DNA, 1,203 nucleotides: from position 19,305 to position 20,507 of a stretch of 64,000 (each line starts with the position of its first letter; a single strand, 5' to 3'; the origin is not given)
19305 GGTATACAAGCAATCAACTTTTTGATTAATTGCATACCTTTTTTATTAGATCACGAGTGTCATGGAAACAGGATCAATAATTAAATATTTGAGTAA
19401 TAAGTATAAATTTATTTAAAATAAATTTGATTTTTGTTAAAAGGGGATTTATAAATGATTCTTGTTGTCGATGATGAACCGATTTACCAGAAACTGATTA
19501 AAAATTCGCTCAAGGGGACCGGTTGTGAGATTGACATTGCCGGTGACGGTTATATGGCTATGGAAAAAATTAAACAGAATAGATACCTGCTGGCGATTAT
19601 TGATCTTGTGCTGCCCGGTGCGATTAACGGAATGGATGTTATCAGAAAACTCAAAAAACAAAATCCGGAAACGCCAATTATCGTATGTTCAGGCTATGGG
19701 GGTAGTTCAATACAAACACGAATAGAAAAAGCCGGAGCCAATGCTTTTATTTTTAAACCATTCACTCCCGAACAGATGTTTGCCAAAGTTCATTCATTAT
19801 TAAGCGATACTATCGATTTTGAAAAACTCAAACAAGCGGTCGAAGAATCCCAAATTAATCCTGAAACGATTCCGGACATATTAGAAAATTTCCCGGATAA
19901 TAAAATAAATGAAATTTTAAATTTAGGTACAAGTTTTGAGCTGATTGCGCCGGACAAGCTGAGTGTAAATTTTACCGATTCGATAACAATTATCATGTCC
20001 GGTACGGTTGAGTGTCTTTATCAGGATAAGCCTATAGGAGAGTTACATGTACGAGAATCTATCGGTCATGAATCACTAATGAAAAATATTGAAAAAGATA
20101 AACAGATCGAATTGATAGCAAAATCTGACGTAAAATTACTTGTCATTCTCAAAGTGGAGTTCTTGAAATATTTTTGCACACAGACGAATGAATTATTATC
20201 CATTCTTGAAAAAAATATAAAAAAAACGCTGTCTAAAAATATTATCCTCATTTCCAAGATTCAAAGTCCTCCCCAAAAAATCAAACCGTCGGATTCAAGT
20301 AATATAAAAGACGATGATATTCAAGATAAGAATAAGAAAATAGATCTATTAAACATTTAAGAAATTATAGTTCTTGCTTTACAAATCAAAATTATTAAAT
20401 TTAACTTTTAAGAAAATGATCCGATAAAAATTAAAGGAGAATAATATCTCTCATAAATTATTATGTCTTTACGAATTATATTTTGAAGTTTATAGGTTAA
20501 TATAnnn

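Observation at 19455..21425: Tandem paralogues with a rare architecture: receiver domain plus cNMP-binding-like domain without any DNA-binding output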

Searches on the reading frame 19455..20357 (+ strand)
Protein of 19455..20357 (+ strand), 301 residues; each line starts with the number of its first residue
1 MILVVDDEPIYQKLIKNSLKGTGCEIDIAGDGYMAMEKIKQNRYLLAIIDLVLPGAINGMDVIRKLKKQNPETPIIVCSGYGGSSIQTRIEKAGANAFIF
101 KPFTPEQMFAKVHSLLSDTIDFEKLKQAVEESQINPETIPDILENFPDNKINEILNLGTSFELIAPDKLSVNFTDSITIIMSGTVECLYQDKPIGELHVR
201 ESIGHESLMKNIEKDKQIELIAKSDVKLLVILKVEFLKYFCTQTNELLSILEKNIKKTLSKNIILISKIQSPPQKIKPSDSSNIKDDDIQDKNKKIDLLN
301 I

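Call 3: search_protein_families(library=pfam, proteins=[window:19455-20357:+], max_evalue=10)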
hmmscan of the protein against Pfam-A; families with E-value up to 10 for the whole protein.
window:19455-20357:+ (301 aa): 2 families
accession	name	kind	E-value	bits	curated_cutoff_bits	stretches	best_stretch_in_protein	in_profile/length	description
PF00072.30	Response_reg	-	2.5e-25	89.3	30.2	1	2-112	1-110/111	Response regulator receiver domain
PF18139.7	LSDAT_euk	-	0.0047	16.8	25.7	1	34-84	165-216/266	SLOG in TRPM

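Call 4: search_protein_families(library=ncbifam, proteins=[window:19455-20357:+], max_evalue=10)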
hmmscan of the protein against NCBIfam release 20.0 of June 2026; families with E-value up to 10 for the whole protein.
window:19455-20357:+ (301 aa): 98 families (the best 25 are shown)
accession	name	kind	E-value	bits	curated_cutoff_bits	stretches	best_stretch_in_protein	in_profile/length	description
NF051870.1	NAssimRespRegNtrX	equivalog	1.4e-17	63.7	600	1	2-115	4-118/452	nitrogen assimilation response regulator NtrX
NF045944.1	ResRegRpaBCyano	equivalog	2.8e-15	56.3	330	1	3-128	1-124/229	response regulator transcription factor RpaB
NF045991.1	RespRegCtrARhodob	equivalog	4e-15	56.2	350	1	2-123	3-123/224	response regulator transcription factor CtrA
NF041734.1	resp_reg_RppA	equivalog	4.5e-15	55.6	250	1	2-135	3-137/229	two-component system response regulator RppA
TIGR02154.1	PhoB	equivalog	4.8e-15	55.5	296.2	1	2-122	5-126/226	phosphate regulon transcriptional regulator PhoB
NF041733.1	resp_reg_CseB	equivalog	5.3e-15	55.4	350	1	2-141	3-141/228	two-component system response regulator CseB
NF007005.1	PRK09468.1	equivalog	1e-14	54.6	331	1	2-117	6-120/237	osmolarity response regulator transcription factor OmpR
TIGR01387.1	cztR_silR_copR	subfamily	1.5e-14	54.2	279.2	1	2-129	1-127/218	heavy metal response regulator transcription factor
NF040689.1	MtrAB_MtrA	equivalog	2.2e-14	53.3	300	1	2-120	1-117/219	MtrAB system response regulator MtrA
NF040534.1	resp_reg_YycF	equivalog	5.5e-14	52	340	1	2-157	3-156/231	response regulator YycF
NF000402.1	vanR-B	exception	3.1e-13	49.7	480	1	2-118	5-119/219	vancomycin resistance response regulator transcription factor VanR-B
NF007969.0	PRK10693.1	equivalog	3.1e-13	49.4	329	1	2-134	10-148/337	two-component system response regulator RssB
NF033117.2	vanR_ACDEGLN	exception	4e-13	49.5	350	1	2-135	1-132/226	VanR-ABDEGLN family response regulator transcription factor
NF041946.1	LuxO_transreg_Vib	equivalog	7.1e-13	48.1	800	1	7-131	4-127/463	quorum-sensing sigma-54 dependent transcriptional regulator LuxO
NF012023.0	PRK15479.1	equivalog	9.1e-13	48.3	337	1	2-119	3-119/224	transcriptional regulator TctD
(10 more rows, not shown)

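Call 6: find_homologous_proteins(query=window:19455-20357:+, max_evalue=0.001)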
Query window:19455-20357:+ (301 aa): 66 proteins with E <= 0.001 among 2091 candidates.
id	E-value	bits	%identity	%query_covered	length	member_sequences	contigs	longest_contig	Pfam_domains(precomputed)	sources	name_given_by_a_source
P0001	2.0e-188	643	100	100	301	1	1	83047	PF00072.31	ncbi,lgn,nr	ncbi:response regulator [candidate division KSB1 bacterium]|nr:response regulator [candidate divisio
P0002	1.7e-155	535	84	100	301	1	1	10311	PF00072.31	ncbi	-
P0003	7.2e-148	510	79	100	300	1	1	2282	PF00072.31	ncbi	-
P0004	2.5e-142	492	78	100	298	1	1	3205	PF00072.31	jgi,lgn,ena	-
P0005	6.6e-136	471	74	100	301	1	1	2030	PF00072.31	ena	-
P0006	1.4e-122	427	80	80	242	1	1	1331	PF00072.31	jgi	-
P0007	6.2e-121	421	66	100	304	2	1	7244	PF00072.31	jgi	-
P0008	4.1e-74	268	37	88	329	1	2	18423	PF00072.31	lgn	-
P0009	7.0e-73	264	43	88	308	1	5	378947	PF00072.31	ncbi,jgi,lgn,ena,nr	ncbi:MAG TPA: response regulator [bacterium]|nr:response regulator [bacterium] HPN44731.1 response r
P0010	8.2e-61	224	41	91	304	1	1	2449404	PF00072.31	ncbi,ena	-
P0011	6.7e-60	221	41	88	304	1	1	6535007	PF00072.31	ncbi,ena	-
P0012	1.8e-55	207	41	91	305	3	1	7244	PF00072.31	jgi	-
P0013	1.2e-53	201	38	87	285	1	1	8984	PF00027.36,PF00072.31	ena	-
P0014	6.0e-53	198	39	88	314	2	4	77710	PF00072.31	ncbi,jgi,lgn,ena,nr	ncbi:MAG TPA: response regulator [bacterium]|nr:response regulator [bacterium] HPN45986.1 response r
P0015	2.5e-50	190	37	88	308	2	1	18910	PF00072.31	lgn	-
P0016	1.9e-26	112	40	36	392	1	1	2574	PF02254.25,PF00072.31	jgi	jgi:DNA-binding response OmpR family regulator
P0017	2.5e-20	91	28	34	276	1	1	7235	PF00072.31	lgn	-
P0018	1.5e-15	76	33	37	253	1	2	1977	PF21332.4,PF00072.31,PF06490.18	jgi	jgi:two-component system response regulator HydG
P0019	2.4e-11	62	35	45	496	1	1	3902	PF13596.13,PF13426.14,PF08448.17,PF02518.32,PF00512.32,PF00989.32,PF13589.13,PF00072.31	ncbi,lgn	-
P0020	8.6e-11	60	40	36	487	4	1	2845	PF13188.14,PF02518.32,PF00512.32,PF00072.31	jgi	jgi:two-component system phosphate regulon sensor histidine kinase PhoR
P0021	1.0e-10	60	39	36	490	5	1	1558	PF13426.14,PF13188.14,PF02518.32,PF00512.32,PF00989.32,PF00072.31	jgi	jgi:two-component system phosphate regulon sensor histidine kinase PhoR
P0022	1.3e-10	60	30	39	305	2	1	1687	PF00990.27,PF00072.31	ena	-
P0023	2.1e-10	59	38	37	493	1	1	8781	PF08448.17,PF02518.32,PF00512.32,PF00989.32,PF13589.13,PF00072.31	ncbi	-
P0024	2.6e-10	59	35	39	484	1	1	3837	PF13185.13,PF13487.13,PF01966.29,PF01590.33,PF13492.13,PF00072.31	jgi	jgi:response regulator RpfG family c-di-GMP phosphodiesterase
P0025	3.3e-10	58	38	36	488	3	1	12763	PF13426.14,PF13188.14,PF02518.32,PF00512.32,PF00989.32,PF00072.31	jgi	jgi:two-component system phosphate regulon sensor histidine kinase PhoR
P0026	4.5e-10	58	30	48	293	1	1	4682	PF01257.26,PF00072.31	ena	-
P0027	4.8e-10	58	27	60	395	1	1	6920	PF20274.5,PF23198.2,PF00072.31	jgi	-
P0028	5.5e-10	58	38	36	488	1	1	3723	PF13426.14,PF13188.14,PF02518.32,PF00512.32,PF00989.32,PF00072.31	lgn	-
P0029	7.1e-10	57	35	37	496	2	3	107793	PF13426.14,PF02518.32,PF00512.32,PF00989.32,PF13589.13,PF00072.31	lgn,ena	-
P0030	7.6e-10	57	39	36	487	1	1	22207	PF13426.14,PF08448.17,PF02518.32,PF00512.32,PF00989.32,PF00072.31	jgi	jgi:two-component system phosphate regulon sensor histidine kinase PhoR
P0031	1.1e-9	57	38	36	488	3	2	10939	PF13426.14,PF13188.14,PF02518.32,PF00512.32,PF00989.32,PF00072.31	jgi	jgi:two-component system phosphate regulon sensor histidine kinase PhoR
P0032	1.4e-9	56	31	47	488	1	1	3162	PF13426.14,PF13188.14,PF08448.17,PF02518.32,PF00512.32,PF00989.32,PF00072.31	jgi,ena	-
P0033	1.5e-9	56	34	44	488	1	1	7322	PF13426.14,PF13188.14,PF02518.32,PF00512.32,PF00989.32,PF00072.31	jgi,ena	-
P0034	1.7e-9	56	39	36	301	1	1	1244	PF02518.32,PF00072.31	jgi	jgi:CheY-like chemotaxis protein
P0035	2.5e-9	55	38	36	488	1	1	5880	PF13426.14,PF13188.14,PF02518.32,PF00512.32,PF00989.32,PF00072.31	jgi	jgi:PAS domain S-box-containing protein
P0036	3.1e-9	55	38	35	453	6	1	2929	PF00158.33,PF07724.21,PF25601.2,PF02954.26,PF14532.13,PF07728.21,PF00072.31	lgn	-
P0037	2.2e-8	52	33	39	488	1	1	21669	PF00158.33,PF25601.2,PF02954.26,PF00004.36,PF14532.13,PF07728.21,PF00072.31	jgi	-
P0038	3.1e-8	52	37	36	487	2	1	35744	PF13188.14,PF08448.17,PF02518.32,PF00512.32,PF00072.31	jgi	-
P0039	4.1e-8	51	26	58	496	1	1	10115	PF13596.13,PF13426.14,PF08448.17,PF02518.32,PF00512.32,PF00989.32,PF00072.31,PF14501.13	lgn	-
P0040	4.7e-8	51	32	39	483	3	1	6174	PF13185.13,PF13487.13,PF01966.29,PF01590.33,PF13492.13,PF00072.31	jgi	jgi:putative nucleotidyltransferase with HDIG domain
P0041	5.6e-8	51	31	51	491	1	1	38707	PF13426.14,PF02518.32,PF00512.32,PF00989.32,PF00072.31,PF14501.13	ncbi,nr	ncbi:MAG: response regulator [Ignavibacteriaceae bacterium]|nr:response regulator [Ignavibacteriacea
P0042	6.7e-8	51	30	42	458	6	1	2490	PF00158.33,PF25601.2,PF02954.26,PF14532.13,PF07728.21,PF00072.31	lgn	-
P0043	6.9e-8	51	27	41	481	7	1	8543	PF00158.33,PF25601.2,PF02954.26,PF14532.13,PF07728.21,PF00072.31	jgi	jgi:two-component system response regulator AtoC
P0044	8.7e-8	50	37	36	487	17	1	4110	PF13426.14,PF13188.14,PF02518.32,PF00512.32,PF00989.32,PF00072.31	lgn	-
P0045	1.0e-7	50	30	50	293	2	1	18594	PF01257.26,PF00072.31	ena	-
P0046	1.0e-7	50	33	36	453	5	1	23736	PF00158.33,PF25601.2,PF02954.26,PF00004.36,PF14532.13,PF07728.21,PF00072.31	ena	-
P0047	2.5e-7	49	33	38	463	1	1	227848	PF00158.33,PF25601.2,PF02954.26,PF00004.36,PF14532.13,PF07728.21,PF00072.31,PF01078.28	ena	-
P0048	3.0e-7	49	34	37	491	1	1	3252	PF02518.32,PF00512.32,PF00072.31,PF14501.13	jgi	jgi:PAS domain S-box-containing protein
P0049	4.1e-7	48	34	34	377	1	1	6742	PF00158.33,PF25601.2,PF00004.36,PF14532.13,PF07728.21,PF00072.31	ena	-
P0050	4.2e-7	48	34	34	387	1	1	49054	PF00158.33,PF25601.2,PF00004.36,PF14532.13,PF07728.21,PF00072.31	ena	-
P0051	5.9e-7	48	30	38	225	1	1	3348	PF00486.35,PF00072.31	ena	-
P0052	1.1e-6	47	30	38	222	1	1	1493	PF00486.35,PF00072.31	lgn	-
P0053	1.4e-6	46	33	38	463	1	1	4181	PF00158.33,PF07724.21,PF25601.2,PF02954.26,PF00004.36,PF14532.13,PF07728.21,PF00072.31,PF01078.28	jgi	-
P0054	1.5e-6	46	33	38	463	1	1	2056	PF00158.33,PF07724.21,PF25601.2,PF02954.26,PF00004.36,PF14532.13,PF07728.21,PF00072.31,PF01078.28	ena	-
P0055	1.6e-6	46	33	38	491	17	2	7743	PF02518.32,PF00512.32,PF00072.31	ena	-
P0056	1.7e-6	46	27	41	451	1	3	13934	PF00158.33,PF25601.2,PF02954.26,PF14532.13,PF07728.21,PF00072.31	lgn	-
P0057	2.1e-6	46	30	38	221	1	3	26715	PF00486.35,PF00072.31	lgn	-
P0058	3.0e-6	45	27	36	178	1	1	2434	PF00072.31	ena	-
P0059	3.4e-6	45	30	38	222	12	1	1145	PF00486.35,PF00072.31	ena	-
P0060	4.5e-5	41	33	36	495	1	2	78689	PF13426.14,PF02518.32,PF00512.32,PF00072.31,PF14501.13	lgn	-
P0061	7.4e-5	41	31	34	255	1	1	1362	PF00072.31,PF08769.18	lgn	-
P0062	7.5e-5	41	31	34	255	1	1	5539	PF00072.31,PF08769.18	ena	-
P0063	2.7e-4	39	27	51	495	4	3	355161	PF13426.14,PF02518.32,PF00512.32,PF00072.31,PF14501.13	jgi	jgi:PAS domain S-box-containing protein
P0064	6.6e-4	38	28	37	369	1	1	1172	PF02518.32,PF00512.32,PF00072.31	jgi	jgi:CheY-like chemotaxis protein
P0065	6.6e-4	38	27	36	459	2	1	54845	PF00158.33,PF25601.2,PF02954.26,PF00004.36,PF14532.13,PF07728.21,PF00072.31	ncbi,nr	ncbi:MAG: sigma-54-dependent Fis family transcriptional regulator [Bdellovibrionaceae bacterium]|nr:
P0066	7.6e-4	37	28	36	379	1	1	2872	PF02518.32,PF00512.32,PF00072.31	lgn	-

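Call 15: find_encoding_contigs(protein=P0010, flank=8000, max_places=3)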
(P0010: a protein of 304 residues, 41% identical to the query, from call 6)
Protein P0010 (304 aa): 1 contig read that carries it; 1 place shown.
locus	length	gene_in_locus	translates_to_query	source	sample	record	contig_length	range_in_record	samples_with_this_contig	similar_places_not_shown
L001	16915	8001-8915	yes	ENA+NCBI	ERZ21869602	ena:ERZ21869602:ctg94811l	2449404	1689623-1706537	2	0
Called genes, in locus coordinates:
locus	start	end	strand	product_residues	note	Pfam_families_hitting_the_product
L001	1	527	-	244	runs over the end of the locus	PF03009:GDPD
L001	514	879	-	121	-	PF10990:DUF2809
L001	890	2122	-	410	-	-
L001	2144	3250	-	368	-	-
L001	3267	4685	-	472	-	PF13371:TPR_9 (faint), PF00515:TPR_1 (faint), PF07719:TPR_2 (faint), PF13414:TPR_11 (faint), PF13428:TPR_14 (faint), PF14559:TPR_19, PF13432:TPR_16, PF03783:CsgG, +2 more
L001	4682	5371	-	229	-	PF03783:CsgG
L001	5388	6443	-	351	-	PF07885:Ion_trans_2, PF02254:TrkA_N, PF02080:TrkA_C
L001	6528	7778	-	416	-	PF05426:Alginate_lyase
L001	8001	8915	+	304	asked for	PF00072:Response_reg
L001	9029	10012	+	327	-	PF00072:Response_reg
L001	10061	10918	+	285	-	PF03372:Exo_endo_phos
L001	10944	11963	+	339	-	PF13088:BNR_2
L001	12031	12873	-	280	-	PF01261:AP_endonuc_2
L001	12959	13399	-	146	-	PF01575:MaoC_dehydratas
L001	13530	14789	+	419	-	PF22244:GCE_fung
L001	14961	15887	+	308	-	PF00781:DAGK_cat, PF19279:YegS_C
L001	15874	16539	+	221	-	PF12710:HAD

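Call 16: find_encoding_contigs(protein=P0007, flank=8000, max_places=3)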
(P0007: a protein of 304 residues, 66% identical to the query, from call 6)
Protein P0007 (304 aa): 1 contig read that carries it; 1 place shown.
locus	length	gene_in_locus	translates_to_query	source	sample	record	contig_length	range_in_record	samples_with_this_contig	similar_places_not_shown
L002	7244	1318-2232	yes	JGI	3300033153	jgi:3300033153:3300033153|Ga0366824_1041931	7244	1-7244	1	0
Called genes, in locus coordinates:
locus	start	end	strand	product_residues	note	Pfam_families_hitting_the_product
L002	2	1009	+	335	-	?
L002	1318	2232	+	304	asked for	PF00072:Response_reg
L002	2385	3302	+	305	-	PF00072:Response_reg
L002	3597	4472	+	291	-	PF03372:Exo_endo_phos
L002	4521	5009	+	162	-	-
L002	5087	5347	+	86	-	-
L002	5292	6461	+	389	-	PF04055:Radical_SAM, PF14716:HHH_8 (weak)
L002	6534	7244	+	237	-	?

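Call 18: find_encoding_contigs(protein=P0009, flank=8000, max_places=2)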
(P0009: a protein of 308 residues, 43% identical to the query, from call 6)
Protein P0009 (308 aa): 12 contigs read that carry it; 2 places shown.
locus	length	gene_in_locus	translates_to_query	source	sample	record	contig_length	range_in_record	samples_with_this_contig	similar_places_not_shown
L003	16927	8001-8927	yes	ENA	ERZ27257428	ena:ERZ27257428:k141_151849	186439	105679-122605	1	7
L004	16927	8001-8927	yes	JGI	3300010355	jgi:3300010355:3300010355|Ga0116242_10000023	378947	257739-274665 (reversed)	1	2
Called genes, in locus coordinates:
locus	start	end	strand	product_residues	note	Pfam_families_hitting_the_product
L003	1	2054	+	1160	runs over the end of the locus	PF06452:CBM9_1, PF18962:Por_Secre_tail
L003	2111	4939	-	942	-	PF05572:Peptidase_M43, PF05345:He_PIG, PF00801:PKD, PF18911:PKD_4, PF00801:PKD, PF18911:PKD_4, PF18911:PKD_4, PF00801:PKD, +4 more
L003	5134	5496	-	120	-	-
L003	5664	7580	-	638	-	PF04015:DUF362, PF13585:CHU_C (weak), PF13860:FlgD_ig, PF18962:Por_Secre_tail (weak)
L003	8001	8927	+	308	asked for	PF00072:Response_reg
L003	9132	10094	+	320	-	PF00072:Response_reg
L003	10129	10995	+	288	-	PF03372:Exo_endo_phos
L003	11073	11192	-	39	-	-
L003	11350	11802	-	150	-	-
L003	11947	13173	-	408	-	PF13505:OMP_b-brl (faint)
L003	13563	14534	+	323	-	PF14099:Polysacc_lyase (faint), PF21294:Polysacc_lyase_14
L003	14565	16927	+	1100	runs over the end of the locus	PF13860:FlgD_ig, PF18962:Por_Secre_tail (faint)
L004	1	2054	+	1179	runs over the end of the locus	PF06452:CBM9_1, PF18962:Por_Secre_tail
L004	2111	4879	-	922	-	PF05572:Peptidase_M43, PF05345:He_PIG, PF18911:PKD_4, PF00801:PKD, PF18911:PKD_4, PF00801:PKD, PF18911:PKD_4, PF00801:PKD, +3 more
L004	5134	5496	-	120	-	-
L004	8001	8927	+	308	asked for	PF00072:Response_reg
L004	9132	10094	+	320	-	PF00072:Response_reg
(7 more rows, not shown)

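Call 19: find_encoding_contigs(protein=P0014, flank=8000, max_places=2)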
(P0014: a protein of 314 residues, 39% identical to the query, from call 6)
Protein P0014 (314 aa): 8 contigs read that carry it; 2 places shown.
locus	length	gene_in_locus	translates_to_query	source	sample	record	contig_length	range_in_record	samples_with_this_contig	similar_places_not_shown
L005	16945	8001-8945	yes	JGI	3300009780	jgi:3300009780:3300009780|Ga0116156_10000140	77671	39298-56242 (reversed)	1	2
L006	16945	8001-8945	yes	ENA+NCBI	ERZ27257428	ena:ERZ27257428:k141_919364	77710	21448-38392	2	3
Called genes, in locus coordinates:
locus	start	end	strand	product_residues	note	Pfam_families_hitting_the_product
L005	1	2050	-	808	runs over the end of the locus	PF03477:ATP-cone, PF00317:Ribonuc_red_lgN, PF02867:Ribonuc_red_lgC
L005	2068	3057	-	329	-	PF00268:Ribonuc_red_sm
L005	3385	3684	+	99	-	-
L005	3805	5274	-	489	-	PF13415:Beta-prop_FBX42 (weak), PF01344:Kelch_1 (faint), PF24681:Kelch_KLHDC2_KLHL20_DRC7, PF24981:Beta-prop_ATRN-LZTR1, PF24681:Kelch_KLHDC2_KLHL20_DRC7, PF18962:Por_Secre_tail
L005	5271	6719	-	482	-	PF13415:Beta-prop_FBX42 (faint), PF24681:Kelch_KLHDC2_KLHL20_DRC7 (weak), PF01344:Kelch_1 (weak), PF24981:Beta-prop_ATRN-LZTR1 (weak), PF24681:Kelch_KLHDC2_KLHL20_DRC7, PF18962:Por_Secre_tail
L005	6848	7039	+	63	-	-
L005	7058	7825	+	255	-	PF23023:Anti-Pycsar_Apyc1, PF00753:Lactamase_B, PF12706:Lactamase_B_2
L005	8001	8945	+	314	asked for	PF00072:Response_reg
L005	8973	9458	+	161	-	PF00583:Acetyltransf_1 (faint)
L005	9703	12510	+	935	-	PF18339:Tudor_1_RapA, PF18337:Tudor_RapA, PF00176:SNF2-rel_dom, PF00270:DEAD (weak), PF04851:ResIII, PF00271:Helicase_C, PF12137:RapA_C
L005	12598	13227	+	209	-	PF12535:Nudix_N, PF00293:NUDIX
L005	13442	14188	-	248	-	PF01925:TauE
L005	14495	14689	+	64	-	PF11127:YgaP-like_TM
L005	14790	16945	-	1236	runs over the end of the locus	PF07705:CARDB (weak), PF13620:CarboxypepD_reg (faint), PF07705:CARDB (weak), PF00963:Cohesin, PF13860:FlgD_ig (weak), PF18962:Por_Secre_tail (weak)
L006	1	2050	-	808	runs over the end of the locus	PF03477:ATP-cone, PF00317:Ribonuc_red_lgN, PF02867:Ribonuc_red_lgC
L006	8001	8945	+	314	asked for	PF00072:Response_reg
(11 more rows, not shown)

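Call 21: predict_structure(alignment_id=A1)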
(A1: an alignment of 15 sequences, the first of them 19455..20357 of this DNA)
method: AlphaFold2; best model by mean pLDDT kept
length: 301 residues; sequences in the alignment: 15
mean_pLDDT: 81.7   pTM: 0.51
mean pLDDT of the five models: 81.7, 81.6, 81.0, 80.6, 79.9
residues with pLDDT >= 90: 145; 70-90: 107; 50-70: 11; < 50: 38
segments of 3 or more residues with pLDDT < 50: 127-133, 271-301
pLDDT, mean of each block of 10 residues (from residue 1): 92 84 85 94 94 91 95 94 84 93 87 86 55 61 88 86 92 93 94 93 89 87 94 89 86 91 82 36 29 32 33
secondary structure, 60 per line:
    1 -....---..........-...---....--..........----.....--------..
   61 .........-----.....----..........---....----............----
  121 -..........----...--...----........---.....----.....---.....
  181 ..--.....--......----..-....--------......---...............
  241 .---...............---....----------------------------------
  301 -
elements in order: E2-5 H9-18 E26-29 H32-41 E46-50 H59-69 E75-79 H84-93 E97-100 H105-116 H122-131 H148-155 E159-163 E168-172 E176-182 E185-189 E192-197 H205-208 E217-222 E226-232 H233-241 H245-259 H263-266
